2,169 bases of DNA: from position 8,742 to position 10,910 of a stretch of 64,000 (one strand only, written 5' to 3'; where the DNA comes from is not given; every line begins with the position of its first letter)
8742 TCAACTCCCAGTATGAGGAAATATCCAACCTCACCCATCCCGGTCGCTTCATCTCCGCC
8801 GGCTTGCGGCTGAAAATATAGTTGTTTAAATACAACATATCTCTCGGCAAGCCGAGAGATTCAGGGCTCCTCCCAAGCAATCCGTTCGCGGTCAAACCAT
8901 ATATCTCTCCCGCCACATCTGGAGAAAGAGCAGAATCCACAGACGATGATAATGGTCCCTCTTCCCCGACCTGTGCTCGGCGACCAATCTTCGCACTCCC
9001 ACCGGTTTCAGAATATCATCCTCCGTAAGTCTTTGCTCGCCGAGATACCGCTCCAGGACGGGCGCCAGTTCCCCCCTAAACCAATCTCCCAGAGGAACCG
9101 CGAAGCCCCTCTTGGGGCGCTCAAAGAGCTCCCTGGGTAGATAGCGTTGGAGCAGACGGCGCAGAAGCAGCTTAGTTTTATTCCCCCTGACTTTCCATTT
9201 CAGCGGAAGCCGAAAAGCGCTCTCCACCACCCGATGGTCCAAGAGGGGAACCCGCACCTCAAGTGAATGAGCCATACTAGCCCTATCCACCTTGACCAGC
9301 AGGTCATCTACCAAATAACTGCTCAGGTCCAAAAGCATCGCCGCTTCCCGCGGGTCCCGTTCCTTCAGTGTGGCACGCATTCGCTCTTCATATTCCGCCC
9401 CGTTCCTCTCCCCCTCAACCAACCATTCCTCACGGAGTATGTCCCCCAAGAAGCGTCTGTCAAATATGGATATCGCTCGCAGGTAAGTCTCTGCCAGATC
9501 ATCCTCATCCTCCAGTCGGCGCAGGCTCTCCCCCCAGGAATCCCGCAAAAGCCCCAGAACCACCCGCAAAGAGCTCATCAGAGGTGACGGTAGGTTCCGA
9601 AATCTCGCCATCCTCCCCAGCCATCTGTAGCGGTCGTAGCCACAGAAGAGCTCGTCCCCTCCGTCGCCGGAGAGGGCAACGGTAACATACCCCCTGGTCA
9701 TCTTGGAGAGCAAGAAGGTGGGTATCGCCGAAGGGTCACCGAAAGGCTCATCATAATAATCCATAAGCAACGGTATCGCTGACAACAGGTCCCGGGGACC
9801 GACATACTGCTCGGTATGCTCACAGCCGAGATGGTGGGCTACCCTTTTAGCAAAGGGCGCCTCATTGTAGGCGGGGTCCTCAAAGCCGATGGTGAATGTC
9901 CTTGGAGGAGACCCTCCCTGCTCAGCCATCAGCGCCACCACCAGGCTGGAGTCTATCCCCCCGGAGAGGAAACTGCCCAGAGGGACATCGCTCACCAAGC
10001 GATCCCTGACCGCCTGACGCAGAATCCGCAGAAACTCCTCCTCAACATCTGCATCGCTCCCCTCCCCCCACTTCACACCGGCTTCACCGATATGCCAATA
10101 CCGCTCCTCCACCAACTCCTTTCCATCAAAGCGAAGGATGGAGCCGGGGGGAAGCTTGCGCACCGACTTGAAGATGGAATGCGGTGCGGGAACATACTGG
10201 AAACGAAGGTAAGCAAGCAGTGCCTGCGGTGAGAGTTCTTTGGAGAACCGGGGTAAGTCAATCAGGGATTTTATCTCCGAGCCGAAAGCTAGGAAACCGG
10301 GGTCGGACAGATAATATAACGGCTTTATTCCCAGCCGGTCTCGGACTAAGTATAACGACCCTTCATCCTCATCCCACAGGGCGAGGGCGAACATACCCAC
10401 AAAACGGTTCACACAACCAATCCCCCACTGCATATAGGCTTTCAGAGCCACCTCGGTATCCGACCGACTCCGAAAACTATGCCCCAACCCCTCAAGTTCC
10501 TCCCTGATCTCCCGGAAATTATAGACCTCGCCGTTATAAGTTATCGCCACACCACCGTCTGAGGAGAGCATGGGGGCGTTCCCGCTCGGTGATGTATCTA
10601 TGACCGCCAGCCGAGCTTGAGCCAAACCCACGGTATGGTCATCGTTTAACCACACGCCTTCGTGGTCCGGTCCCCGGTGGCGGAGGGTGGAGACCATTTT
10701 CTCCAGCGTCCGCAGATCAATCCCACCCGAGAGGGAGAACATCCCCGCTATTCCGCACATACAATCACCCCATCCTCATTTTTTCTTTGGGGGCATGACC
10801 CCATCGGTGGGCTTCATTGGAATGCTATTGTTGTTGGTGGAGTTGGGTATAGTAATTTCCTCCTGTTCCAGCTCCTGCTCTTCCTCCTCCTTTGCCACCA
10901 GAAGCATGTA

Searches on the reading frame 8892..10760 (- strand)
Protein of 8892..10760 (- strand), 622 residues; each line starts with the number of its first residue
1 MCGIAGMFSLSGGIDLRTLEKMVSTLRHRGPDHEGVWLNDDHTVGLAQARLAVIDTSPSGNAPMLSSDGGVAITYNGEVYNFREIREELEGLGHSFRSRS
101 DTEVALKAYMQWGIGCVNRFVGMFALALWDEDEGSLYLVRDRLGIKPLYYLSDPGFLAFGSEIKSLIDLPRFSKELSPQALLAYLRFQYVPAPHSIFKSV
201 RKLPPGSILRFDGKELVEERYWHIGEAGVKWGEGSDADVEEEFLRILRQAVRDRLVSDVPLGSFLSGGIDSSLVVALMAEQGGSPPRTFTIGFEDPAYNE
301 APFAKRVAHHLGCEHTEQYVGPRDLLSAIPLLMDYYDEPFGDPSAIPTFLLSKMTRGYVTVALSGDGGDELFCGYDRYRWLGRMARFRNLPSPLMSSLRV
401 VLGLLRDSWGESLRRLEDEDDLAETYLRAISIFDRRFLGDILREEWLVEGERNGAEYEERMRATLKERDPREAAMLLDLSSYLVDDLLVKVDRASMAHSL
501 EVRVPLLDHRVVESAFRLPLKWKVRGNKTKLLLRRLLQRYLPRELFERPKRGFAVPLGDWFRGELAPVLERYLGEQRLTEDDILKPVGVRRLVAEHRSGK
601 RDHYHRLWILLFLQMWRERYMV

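Call 38: search_protein_families(library=ncbifam, proteins=[window:8892-10760:-], max_evalue=1e-10)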
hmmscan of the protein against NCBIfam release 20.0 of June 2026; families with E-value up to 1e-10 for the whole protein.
window:8892-10760:- (622 aa): 6 families
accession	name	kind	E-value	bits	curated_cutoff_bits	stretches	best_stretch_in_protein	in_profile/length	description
TIGR03108.1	eps_aminotran_1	hypoth_equivalog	1.5e-178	595.4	816.9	1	1-615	1-623/628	XrtA/PEP-CTERM system amidotransferase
TIGR01536.1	asn_synth_AEB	equivalog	2.1e-148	495.6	267.1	1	2-553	1-517/517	asparagine synthase (glutamine-hydrolyzing)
TIGR03104.1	trio_amidotrans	equivalog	4.7e-121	404.9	570.1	2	1-381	1-386/589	N-acetylglutaminylglutamine amidotransferase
NF006949.0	PRK09431.1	equivalog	1.1e-83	281.7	499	3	1-178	1-177/554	asparagine synthase B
NF033535.1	lass_lactam_cya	exception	2.9e-72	244.2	525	1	1-388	1-393/668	lasso peptide isopeptide bond-forming cyclase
NF033561.1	macrolact_Ik_Al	subfamily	1.1e-19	70.5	300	1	119-616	78-554/561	albusnodin/ikarugamycin family macrolactam cyclase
